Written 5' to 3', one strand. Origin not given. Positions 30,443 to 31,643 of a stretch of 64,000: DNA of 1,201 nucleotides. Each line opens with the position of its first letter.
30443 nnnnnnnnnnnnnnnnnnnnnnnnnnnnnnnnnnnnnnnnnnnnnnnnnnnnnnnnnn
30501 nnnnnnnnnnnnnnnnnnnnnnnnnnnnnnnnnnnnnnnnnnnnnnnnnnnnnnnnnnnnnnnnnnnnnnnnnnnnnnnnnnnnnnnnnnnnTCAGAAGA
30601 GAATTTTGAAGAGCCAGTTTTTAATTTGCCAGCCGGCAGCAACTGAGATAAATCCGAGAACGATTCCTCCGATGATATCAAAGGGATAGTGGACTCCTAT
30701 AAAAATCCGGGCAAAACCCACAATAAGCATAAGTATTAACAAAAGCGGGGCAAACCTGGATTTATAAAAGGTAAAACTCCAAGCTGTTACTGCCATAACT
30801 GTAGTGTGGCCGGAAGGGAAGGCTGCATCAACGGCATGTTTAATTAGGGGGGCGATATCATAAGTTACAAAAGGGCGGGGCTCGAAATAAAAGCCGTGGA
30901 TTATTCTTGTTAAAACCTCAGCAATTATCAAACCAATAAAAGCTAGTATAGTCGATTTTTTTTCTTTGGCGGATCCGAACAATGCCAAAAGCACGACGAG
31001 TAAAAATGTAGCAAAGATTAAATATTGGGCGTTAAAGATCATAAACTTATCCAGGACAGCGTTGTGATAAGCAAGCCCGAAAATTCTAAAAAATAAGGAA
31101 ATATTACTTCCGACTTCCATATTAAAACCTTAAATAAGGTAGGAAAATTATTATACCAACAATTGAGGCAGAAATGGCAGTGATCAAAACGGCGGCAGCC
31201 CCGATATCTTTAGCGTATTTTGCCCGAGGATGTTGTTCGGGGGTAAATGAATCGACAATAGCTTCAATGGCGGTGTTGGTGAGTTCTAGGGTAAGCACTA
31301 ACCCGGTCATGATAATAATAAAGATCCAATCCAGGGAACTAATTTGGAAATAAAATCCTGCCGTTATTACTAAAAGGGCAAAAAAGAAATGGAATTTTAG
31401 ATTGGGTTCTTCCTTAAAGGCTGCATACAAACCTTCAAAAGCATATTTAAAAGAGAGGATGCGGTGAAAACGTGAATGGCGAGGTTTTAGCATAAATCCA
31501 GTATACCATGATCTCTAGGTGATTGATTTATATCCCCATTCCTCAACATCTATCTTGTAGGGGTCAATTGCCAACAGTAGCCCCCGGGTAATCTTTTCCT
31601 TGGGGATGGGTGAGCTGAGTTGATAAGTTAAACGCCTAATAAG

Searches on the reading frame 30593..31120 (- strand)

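Call 108: search_protein_families(library=pfam, proteins=[window:30593-31120:-], max_evalue=1e-8)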
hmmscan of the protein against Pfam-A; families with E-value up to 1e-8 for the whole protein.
window:30593-31120:- (175 aa): 1 family
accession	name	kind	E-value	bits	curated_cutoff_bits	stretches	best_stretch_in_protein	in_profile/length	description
PF01569.27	PAP2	-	1.3e-17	64.2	27.2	1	60-169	5-127/130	PAP2 superfamily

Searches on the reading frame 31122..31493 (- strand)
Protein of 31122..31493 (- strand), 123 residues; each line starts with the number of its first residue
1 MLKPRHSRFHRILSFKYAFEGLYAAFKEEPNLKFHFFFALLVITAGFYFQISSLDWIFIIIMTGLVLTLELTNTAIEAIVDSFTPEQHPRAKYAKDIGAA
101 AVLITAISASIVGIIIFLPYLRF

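Call 108: search_protein_families(library=pfam, proteins=[window:31122-31493:-], max_evalue=1e-8)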
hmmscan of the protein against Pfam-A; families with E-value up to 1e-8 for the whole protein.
window:31122-31493:- (123 aa): 1 family
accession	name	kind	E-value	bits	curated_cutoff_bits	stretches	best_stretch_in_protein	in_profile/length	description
PF01219.24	DAGK_prokar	-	1.5e-37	127.9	22.3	1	16-117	1-102/102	Prokaryotic diacylglycerol kinase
